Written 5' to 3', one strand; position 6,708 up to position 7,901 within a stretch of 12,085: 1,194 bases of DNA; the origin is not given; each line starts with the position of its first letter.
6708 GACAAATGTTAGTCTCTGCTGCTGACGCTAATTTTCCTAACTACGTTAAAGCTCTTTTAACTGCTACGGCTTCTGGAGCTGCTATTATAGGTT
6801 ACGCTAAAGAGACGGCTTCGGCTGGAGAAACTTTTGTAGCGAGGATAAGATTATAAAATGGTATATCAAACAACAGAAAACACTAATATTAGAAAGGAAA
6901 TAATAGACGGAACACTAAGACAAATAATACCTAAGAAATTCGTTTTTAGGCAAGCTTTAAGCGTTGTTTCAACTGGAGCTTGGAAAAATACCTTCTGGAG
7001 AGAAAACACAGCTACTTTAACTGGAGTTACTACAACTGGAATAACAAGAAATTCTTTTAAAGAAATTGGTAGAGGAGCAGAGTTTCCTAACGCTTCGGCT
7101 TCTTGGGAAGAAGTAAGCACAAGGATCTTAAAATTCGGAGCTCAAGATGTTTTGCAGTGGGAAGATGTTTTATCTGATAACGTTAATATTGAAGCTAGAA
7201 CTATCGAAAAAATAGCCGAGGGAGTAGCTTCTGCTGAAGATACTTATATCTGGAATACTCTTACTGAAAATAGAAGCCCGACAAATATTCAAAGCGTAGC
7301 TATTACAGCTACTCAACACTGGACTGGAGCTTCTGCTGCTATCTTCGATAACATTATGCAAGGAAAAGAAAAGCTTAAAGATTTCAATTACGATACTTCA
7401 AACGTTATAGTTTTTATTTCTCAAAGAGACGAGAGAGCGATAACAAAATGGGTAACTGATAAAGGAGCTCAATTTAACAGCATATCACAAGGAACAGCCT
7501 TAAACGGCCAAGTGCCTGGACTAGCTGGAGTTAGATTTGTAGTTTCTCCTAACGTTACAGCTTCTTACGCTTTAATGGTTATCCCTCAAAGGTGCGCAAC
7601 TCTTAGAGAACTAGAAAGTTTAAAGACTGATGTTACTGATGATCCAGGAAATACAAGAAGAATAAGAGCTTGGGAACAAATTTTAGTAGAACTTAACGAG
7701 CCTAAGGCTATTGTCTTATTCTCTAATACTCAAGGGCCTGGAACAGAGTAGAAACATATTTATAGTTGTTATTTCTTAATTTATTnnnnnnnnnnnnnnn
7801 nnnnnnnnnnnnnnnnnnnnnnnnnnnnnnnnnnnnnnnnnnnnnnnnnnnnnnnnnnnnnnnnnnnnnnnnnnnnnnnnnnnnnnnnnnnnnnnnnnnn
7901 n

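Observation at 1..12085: Complete ~12-kb genome of a miniature head-tail virus with no recognisable replication, integration or lysis genes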

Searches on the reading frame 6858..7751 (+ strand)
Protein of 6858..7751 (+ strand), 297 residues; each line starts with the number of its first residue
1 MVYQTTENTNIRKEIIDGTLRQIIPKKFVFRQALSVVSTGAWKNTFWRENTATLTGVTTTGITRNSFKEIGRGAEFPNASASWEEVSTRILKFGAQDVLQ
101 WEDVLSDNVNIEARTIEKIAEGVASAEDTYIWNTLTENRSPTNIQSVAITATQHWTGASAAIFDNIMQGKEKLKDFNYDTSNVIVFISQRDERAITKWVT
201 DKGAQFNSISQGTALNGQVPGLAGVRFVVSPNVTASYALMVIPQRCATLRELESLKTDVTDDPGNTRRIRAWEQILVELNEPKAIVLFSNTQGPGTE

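Call 5: search_protein_families(library=pfam, max_evalue=0.1, proteins=[window:6858-7751:+])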
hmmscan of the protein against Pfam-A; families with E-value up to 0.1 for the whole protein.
window:6858-7751:+ (297 aa): 2 families
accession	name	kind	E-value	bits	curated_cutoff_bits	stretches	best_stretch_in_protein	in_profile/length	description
PF25209.1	Phage_capsid_4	-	3.6e-10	41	27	1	44-236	25-199/262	Phage capsid protein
PF04454.18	Linocin_M18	-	0.082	12.6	24.3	0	102-185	90-172/253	Encapsulating protein for peroxidase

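Call 6: search_protein_families(library=phrogs, max_evalue=0.1, proteins=[window:6858-7751:+])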
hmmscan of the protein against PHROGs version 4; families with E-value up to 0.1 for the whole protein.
window:6858-7751:+ (297 aa): 4 families
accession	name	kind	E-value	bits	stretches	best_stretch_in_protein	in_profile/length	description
phrog_1650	-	head and packaging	4.8e-14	53.4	1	63-288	69-295/300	major head protein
phrog_133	-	head and packaging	0.00071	19.3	1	60-140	429-505/668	head maturation protease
phrog_1357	-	head and packaging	0.0027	17.7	1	84-234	104-261/356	major head protein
phrog_1005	-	head and packaging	0.0031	17.8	1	69-175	61-169/315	major head protein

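Call 13: search_dna_similar(query=window:6858-7751:+, collection=phages, mode=protein, max_evalue=0.01)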
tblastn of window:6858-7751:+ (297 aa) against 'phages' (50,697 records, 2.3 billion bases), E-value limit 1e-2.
Records with a match: 27; places in all: 27; records where one place covers at least 80% of the query: 27.
Best place of each record, by identity: <60% 27.
By first word of the organism name: Bacillus 26; Geobacillus 1.
By host as written in the record: Bacillus pumilus BL8 9; Bacillus subtilis 7; Bacillus pumilus 3; Bacillus pumilus BL-8 2; Bacillus cereus 1; Geobacillus kaustophilus ATCC 8005 1; Bacillus licheniformis DSM13 1; - 1; and 2 more.
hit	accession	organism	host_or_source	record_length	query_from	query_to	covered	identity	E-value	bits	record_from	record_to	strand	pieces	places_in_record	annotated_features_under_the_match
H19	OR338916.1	Bacillus phage DZ1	Bacillus cereus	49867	11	290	94%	23.1%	5e-7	57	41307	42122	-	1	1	major capsid protein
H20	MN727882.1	Geobacillus phage GBK1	Geobacillus kaustophilus ATCC 8005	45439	11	297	97%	22.6%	1e-4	50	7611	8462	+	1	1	hypothetical protein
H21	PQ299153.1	Bacillus phage Jayan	Bacillus licheniformis DSM13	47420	11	294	96%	22.4%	1e-9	65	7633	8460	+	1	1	major head protein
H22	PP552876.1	Bacillus phage PK-1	-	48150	11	292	95%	22.4%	2e-8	61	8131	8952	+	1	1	hypothetical protein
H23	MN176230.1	Bacillus phage 056SW001B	Bacillus subtilis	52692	11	290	94%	22.5%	5e-5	51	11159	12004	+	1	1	18: major capsid protein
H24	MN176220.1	Bacillus phage 019DV002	Bacillus subtilis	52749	11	290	94%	22.5%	5e-5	51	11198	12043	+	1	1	17: major capsid protein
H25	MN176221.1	Bacillus phage 019DV004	Bacillus subtilis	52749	11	290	94%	22.5%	5e-5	51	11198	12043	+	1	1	17: major capsid protein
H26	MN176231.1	Bacillus phage 276BB001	Bacillus subtilis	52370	11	290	94%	22.5%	9e-5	50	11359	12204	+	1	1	19: major capsid protein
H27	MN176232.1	Bacillus phage 280BB001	Bacillus subtilis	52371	11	290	94%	22.5%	9e-5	50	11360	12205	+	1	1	19: major capsid protein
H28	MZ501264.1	Bacillus phage 274BB002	Bacillus subtilis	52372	11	290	94%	22.5%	9e-5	50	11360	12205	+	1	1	19: major capsid protein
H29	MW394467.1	Bacillus phage 268TH004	Bacillus subtilis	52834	11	290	94%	22.5%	9e-5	50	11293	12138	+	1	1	18: major capsid protein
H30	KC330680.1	Bacillus phage Eoghan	Bacillus pumilus BL8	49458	11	294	96%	21.7%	2e-5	52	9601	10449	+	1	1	hypothetical protein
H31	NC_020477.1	Bacillus phage Eoghan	Bacillus pumilus BL8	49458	11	294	96%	21.7%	2e-5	52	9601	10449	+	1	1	major head protein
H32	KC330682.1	Bacillus phage Taylor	Bacillus pumilus BL8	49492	11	294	96%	21.7%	2e-5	52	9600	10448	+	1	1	hypothetical protein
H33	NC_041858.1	Bacillus phage Taylor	Bacillus pumilus BL8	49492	11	294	96%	21.7%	2e-5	52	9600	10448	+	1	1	major head protein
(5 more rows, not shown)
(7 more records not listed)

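Call 14: find_related_loci(query=window:6858-7751:+, collection=viral_contigs, flank=10000)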
Query window:6858-7751:+ (297 aa) in viral_contigs; peptide patterns used: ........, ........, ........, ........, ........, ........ (x = any residue, [..] = any of these).
8 stretches matched a pattern, but none encodes a relative of the query by tblastn (E <= 1e-3).

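Call 17: find_homologous_proteins(query=window:6858-7751:+, max_evalue=0.001)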
Query window:6858-7751:+ (297 aa): 17 proteins with E <= 0.001 among 2397 candidates.
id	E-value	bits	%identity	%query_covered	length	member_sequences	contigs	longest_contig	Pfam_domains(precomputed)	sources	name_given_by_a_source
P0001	4.6e-191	651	100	100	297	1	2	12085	PF25209.3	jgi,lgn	jgi:hypothetical protein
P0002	7.1e-137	473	73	98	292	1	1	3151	PF25209.3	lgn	-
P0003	2.4e-135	468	70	99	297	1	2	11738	PF25209.3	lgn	-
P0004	1.1e-132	460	70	98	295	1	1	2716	PF25209.3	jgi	jgi:hypothetical protein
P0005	8.3e-127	440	68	100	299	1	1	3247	PF25209.3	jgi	jgi:hypothetical protein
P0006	1.0e-126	440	66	99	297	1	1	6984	PF25209.3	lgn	-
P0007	2.7e-116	406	62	100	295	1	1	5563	PF25209.3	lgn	-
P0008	2.2e-74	268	47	97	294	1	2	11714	PF25209.3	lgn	-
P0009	1.5e-73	266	46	97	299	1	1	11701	PF25209.3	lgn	-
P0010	2.5e-70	255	44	98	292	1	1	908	PF25209.3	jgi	jgi:hypothetical protein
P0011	3.6e-67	245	43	98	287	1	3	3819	PF25209.3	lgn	-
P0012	3.1e-66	242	45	98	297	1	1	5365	PF25209.3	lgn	-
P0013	1.8e-63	233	42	98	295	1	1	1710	PF25209.3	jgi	jgi:hypothetical protein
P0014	1.1e-61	227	40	97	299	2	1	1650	PF25209.3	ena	-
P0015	2.3e-61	226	41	98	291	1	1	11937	PF25209.3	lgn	-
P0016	1.8e-59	220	41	98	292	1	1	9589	PF25209.3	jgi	jgi:hypothetical protein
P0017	2.2e-55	206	40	98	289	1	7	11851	PF25209.3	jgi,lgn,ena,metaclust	metaclust:\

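Call 18: find_encoding_contigs(protein=P0001, flank=10000, max_places=6)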
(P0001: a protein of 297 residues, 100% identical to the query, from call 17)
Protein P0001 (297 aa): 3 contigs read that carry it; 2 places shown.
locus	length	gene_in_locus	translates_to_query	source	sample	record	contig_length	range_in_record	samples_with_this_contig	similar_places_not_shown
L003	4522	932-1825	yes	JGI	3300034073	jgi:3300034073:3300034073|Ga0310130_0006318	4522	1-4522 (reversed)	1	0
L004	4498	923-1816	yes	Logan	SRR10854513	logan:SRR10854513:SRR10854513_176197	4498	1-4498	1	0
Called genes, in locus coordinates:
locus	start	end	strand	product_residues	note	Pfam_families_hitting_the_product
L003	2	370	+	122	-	?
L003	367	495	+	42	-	-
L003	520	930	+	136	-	PF09956:Phage_cement_2 (weak)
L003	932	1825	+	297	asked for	PF25209:Phage_capsid_4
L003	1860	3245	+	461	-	-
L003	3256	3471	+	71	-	-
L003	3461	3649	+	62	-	-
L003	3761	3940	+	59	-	-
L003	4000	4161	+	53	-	-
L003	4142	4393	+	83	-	-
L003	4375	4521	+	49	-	?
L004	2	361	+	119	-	?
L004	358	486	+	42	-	-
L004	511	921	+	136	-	PF09956:Phage_cement_2 (weak)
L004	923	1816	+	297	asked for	PF25209:Phage_capsid_4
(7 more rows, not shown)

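Call 19: find_encoding_contigs(protein=P0003, flank=10000, max_places=6)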
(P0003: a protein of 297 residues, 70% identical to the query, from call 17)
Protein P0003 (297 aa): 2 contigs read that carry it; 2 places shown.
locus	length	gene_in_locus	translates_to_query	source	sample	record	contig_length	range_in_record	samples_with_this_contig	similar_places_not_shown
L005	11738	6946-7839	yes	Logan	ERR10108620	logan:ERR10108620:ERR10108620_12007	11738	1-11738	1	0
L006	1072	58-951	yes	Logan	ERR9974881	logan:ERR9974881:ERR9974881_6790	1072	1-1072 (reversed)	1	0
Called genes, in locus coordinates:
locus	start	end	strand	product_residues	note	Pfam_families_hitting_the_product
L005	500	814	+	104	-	-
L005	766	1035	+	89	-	PF01870:Hjc (faint)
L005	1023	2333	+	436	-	PF03237:Terminase_6N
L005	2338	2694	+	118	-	-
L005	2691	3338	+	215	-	-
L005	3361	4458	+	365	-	PF04860:Phage_portal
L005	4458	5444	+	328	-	-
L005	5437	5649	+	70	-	-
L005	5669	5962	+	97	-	-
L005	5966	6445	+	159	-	-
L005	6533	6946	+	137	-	PF09956:Phage_cement_2 (weak)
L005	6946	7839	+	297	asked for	PF25209:Phage_capsid_4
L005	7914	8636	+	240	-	-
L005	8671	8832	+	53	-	-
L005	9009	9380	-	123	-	-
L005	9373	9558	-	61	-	-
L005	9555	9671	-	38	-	-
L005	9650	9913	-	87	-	-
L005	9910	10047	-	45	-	-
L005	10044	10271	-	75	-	-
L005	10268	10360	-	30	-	-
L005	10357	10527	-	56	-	-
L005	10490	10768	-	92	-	-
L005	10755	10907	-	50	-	-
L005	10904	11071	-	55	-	-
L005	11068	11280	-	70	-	-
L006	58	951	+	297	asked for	PF25209:Phage_capsid_4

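Call 20: find_encoding_contigs(protein=P0017, flank=10000, max_places=8)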
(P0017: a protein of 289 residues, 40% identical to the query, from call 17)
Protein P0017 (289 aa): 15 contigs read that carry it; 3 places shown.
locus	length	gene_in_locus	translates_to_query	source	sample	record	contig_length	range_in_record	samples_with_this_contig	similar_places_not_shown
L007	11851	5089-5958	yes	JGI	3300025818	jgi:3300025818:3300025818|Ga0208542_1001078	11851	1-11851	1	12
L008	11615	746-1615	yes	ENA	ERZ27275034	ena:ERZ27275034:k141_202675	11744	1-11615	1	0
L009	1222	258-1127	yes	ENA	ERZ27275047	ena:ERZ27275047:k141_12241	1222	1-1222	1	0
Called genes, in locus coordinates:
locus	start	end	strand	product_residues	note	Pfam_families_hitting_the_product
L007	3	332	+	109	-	?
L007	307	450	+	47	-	-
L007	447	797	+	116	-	-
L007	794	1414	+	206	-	-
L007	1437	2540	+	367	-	PF04860:Phage_portal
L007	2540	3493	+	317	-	-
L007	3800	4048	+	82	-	-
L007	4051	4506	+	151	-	-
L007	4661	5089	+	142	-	-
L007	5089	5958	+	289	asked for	PF25209:Phage_capsid_4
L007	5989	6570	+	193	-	-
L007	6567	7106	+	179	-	PF24146:K1-lyase_C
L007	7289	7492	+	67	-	-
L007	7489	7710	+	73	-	-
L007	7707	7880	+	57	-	-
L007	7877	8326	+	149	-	-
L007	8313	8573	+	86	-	-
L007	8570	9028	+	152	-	-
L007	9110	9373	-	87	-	PF01870:Hjc (weak)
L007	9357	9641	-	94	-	-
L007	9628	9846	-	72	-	-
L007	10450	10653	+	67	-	-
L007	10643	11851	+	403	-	?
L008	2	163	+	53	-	?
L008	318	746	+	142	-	-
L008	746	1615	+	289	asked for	PF25209:Phage_capsid_4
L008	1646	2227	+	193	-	-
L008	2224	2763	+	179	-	PF24146:K1-lyase_C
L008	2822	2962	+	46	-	-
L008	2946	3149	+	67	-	-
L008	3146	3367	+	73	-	-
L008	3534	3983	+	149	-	-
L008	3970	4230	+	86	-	-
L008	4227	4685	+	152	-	-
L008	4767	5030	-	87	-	PF01870:Hjc (weak)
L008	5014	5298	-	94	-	-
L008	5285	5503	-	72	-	-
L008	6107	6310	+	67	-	-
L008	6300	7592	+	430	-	PF03237:Terminase_6N, PF05127:NAT10_TcmA_helicase (faint)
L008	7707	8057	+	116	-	-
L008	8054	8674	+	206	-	-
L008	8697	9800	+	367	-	PF04860:Phage_portal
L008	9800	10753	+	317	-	-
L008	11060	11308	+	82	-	-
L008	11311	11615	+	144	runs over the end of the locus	?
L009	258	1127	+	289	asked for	PF25209:Phage_capsid_4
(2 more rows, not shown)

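Call 21: find_encoding_contigs(protein=P0008, flank=10000, max_places=4)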
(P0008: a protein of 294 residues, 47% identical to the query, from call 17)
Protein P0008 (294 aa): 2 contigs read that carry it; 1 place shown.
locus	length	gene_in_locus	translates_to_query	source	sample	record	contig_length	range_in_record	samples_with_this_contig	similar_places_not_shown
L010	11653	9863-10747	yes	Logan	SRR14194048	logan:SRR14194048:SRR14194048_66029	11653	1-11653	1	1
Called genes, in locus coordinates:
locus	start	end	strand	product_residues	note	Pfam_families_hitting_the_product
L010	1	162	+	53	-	?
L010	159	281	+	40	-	-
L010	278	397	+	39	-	-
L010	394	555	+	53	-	-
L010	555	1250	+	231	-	-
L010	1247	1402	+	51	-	-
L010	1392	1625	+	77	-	-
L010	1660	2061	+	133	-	-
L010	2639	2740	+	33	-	-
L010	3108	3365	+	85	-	-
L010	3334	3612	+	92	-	-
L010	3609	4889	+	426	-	PF03237:Terminase_6N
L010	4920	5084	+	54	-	-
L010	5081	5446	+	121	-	-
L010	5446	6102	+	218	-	-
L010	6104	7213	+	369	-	PF04860:Phage_portal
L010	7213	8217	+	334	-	-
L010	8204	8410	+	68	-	-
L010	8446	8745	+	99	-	-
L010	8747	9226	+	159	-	-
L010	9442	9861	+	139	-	PF09956:Phage_cement_2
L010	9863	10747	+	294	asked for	PF25209:Phage_capsid_4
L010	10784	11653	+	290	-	?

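Call 22: find_encoding_contigs(protein=P0009, flank=10000, max_places=4)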
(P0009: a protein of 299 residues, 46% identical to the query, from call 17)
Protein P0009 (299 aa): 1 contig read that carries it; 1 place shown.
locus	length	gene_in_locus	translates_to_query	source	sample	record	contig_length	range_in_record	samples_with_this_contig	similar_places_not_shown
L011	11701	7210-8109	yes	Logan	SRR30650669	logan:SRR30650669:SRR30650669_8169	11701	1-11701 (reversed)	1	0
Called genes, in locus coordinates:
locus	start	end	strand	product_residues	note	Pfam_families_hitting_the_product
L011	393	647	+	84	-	-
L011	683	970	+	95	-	-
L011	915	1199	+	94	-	-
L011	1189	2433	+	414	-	PF03237:Terminase_6N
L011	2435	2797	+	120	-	-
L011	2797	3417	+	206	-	-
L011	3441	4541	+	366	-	PF04860:Phage_portal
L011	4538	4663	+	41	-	-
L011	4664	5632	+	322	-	-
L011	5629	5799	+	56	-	-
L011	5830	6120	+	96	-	-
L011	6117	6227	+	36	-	-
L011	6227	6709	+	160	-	-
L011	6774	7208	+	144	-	-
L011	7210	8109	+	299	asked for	PF25209:Phage_capsid_4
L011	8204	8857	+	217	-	-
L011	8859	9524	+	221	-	-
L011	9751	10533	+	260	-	-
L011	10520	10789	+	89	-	-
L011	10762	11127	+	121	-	-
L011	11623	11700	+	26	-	?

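Call 23: find_encoding_contigs(protein=P0015, flank=10000, max_places=4)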
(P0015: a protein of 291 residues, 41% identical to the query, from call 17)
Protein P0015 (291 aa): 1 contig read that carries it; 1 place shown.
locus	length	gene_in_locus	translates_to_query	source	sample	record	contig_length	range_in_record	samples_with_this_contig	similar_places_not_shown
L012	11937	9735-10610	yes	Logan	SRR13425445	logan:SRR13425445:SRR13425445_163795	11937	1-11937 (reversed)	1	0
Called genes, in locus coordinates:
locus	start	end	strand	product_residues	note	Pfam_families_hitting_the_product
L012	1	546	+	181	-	?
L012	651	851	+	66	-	-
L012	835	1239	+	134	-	-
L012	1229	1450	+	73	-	-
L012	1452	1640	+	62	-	-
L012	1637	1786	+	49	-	-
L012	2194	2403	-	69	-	-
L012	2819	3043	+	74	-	-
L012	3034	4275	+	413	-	PF03237:Terminase_6N, PF05127:NAT10_TcmA_helicase (weak)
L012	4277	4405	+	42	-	-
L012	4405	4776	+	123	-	-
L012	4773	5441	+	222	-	-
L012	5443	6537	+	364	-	PF04860:Phage_portal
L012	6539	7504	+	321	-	-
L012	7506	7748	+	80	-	-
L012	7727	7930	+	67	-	-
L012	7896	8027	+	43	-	-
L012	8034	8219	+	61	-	-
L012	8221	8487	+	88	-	-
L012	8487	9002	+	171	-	-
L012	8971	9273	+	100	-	-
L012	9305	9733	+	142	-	PF22758:Phage_cement (weak), PF09956:Phage_cement_2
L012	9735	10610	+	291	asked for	PF25209:Phage_capsid_4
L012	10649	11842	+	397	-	-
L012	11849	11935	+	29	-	?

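Call 24: find_encoding_contigs(protein=P0016, flank=10000, max_places=4)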
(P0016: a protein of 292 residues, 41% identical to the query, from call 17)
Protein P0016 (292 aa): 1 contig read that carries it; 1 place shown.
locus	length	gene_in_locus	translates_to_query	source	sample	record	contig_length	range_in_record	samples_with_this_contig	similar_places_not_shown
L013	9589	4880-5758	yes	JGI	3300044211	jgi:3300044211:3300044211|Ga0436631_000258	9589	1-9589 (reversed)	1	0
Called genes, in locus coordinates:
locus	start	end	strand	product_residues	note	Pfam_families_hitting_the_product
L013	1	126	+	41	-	?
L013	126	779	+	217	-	-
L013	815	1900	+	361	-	PF04860:Phage_portal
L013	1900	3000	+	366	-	-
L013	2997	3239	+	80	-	-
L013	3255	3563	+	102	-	-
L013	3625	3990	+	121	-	-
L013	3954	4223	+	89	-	-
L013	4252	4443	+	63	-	-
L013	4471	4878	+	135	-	-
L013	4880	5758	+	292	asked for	PF25209:Phage_capsid_4 (weak)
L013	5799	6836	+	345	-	-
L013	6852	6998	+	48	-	-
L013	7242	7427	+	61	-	-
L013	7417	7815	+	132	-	-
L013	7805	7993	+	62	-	-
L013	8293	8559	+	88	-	-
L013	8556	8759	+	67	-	-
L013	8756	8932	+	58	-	-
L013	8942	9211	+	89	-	-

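Call 31: search_protein_families(library=pfam, max_evalue=0.1, proteins=[L010:555-1250:+, L011:9751-10533:+, L011:8859-9524:+, L007:8570-9028:+, L007:7877-8326:+, L010:1660-2061:+])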
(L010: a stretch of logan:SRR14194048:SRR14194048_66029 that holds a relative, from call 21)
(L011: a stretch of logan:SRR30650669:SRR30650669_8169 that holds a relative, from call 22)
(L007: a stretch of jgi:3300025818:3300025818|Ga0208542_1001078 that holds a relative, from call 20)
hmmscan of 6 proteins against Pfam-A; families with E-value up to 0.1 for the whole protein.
L010:555-1250:+ (231 aa): 1 family
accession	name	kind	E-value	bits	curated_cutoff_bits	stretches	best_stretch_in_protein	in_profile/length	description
PF08271.17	Zn_Ribbon_TF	-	0.087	12.8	29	0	184-198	14-28/43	TFIIB zinc-binding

L011:9751-10533:+ (260 aa): 0 families

L011:8859-9524:+ (221 aa): 0 families

L007:8570-9028:+ (152 aa): 1 family
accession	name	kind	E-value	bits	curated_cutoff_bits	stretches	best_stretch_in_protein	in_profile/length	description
PF16853.11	CDC13_N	-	0.063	13.3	27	1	62-113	60-104/212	Cell division control protein 13 N-terminus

L007:7877-8326:+ (149 aa): 1 family
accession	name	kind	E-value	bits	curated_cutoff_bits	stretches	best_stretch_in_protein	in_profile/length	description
PF21901.1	TMEM87A-B_GOLD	-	0.073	13.9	24.9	1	45-114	32-101/158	TMEM87A/B, GOLD domain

L010:1660-2061:+ (133 aa): 0 families

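Call 32: search_protein_families(library=pfam, max_evalue=0.1, proteins=[L012:835-1239:+, L013:7417-7815:+, L005:9009-9380:-, L007:9110-9481:-, L005:766-1035:+, L010:3319-3612:+, L011:906-1199:+, L007:9357-9683:-])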
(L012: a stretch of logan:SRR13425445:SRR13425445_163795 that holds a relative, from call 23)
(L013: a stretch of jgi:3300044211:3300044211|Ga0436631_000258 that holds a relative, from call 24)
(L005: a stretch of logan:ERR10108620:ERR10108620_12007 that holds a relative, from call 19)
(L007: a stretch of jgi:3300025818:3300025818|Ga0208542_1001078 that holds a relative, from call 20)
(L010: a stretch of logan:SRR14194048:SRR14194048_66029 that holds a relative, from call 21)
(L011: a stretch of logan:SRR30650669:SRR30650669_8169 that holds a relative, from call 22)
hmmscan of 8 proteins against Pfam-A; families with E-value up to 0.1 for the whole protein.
L012:835-1239:+ (134 aa): 0 families

L013:7417-7815:+ (132 aa): 6 families
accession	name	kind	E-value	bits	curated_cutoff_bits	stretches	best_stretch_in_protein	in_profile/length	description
PF00805.28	Pentapeptide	-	4.2e-49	164.1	20.2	4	58-97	1-40/40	Pentapeptide repeats (8 copies)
PF13576.12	Pentapeptide_3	-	1.7e-07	31.8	27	2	71-113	2-47/48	Pentapeptide repeats (9 copies)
PF13599.13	Pentapeptide_4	-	3.4e-07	30.7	38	2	43-106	11-74/78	Pentapeptide repeat region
PF25296.1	Decapeptide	-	6.5e-05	23.2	45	1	22-76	14-68/74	Decapeptide repeat region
PF01868.21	RNase_P-MRP_p29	-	0.049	14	27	0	89-118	2-31/84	Ribonuclease P/MRP, subunit p29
PF13188.13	PAS_8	-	0.053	13.9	21.8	0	69-100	18-47/65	PAS domain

L005:9009-9380:- (123 aa): 0 families

L007:9110-9481:- (123 aa): 4 families
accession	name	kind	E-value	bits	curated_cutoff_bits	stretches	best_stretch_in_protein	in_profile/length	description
PF01870.24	Hjc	-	4.3e-06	27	21.1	1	46-99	2-59/93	Archaeal holliday junction resolvase (hjc)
PF04471.18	Mrr_cat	-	0.025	15.1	21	1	43-93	6-59/115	Restriction endonuclease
PF11645.14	PDDEXK_5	-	0.065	13.7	26.1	1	45-91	9-53/138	PD-(D/E)XK endonuclease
PF24608.2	PDDEXK_15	-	0.085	13.2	27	0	41-70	4-33/164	Phage putative PDDEXK endonuclease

L005:766-1035:+ (89 aa): 3 families
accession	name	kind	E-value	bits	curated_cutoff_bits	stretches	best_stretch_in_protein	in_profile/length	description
PF01870.24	Hjc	-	2.4e-05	24.6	21.1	1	12-76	2-71/93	Archaeal holliday junction resolvase (hjc)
PF07927.17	HicA_toxin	-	0.01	16.4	27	1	16-34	4-22/58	HicA toxin of bacterial toxin-antitoxin,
PF04471.18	Mrr_cat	-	0.05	14.2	21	1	11-70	8-70/115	Restriction endonuclease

L010:3319-3612:+ (97 aa): 1 family
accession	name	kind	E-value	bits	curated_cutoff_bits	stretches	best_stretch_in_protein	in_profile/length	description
PF01870.24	Hjc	-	0.0096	16.3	21.1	1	17-51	2-40/93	Archaeal holliday junction resolvase (hjc)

L011:906-1199:+ (97 aa): 0 families

L007:9357-9683:- (108 aa): 1 family
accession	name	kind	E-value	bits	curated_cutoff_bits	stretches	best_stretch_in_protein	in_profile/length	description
PF13747.11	DUF4164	-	0.029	15.2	27.2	1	6-50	5-49/89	Domain of unknown function (DUF4164)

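Call 51: find_related_loci(query=A2, collection=genome_contigs, flank=10000)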
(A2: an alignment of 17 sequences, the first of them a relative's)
Query A2 (297 aa) in genome_contigs; peptide patterns used: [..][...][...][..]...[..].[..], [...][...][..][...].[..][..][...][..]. (x = any residue, [..] = any of these).
31 stretches matched a pattern, but none encodes a relative of the query by tblastn (E <= 1e-3).

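Call 95: predict_structure(alignment_id=A2)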
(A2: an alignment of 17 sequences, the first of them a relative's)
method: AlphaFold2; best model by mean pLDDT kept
length: 297 residues; sequences in the alignment: 17
mean_pLDDT: 76.5   pTM: 0.77
mean pLDDT of the five models: 76.5, 75.8, 73.9, 73.5, 72.8
residues with pLDDT >= 90: 37; 70-90: 174; 50-70: 72; < 50: 14
segments of 3 or more residues with pLDDT < 50: 1-7, 58-62
pLDDT, mean of each block of 10 residues (from residue 1): 45 71 82 86 70 56 57 62 76 84 64 79 87 92 89 72 85 85 89 80 60 58 81 89 90 85 79 86 91 64
secondary structure, 60 per line:
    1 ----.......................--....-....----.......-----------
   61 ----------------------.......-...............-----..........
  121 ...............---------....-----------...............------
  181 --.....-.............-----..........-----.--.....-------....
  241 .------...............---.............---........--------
elements in order: H5-27 H30-33 E35-38 E43-49 E83-89 E91-100 H101-105 H111-135 E145-148 H160-174 E183-187 H189-201 H207-216 E225-229 E237-241 E248-262 E266-278 E285-289
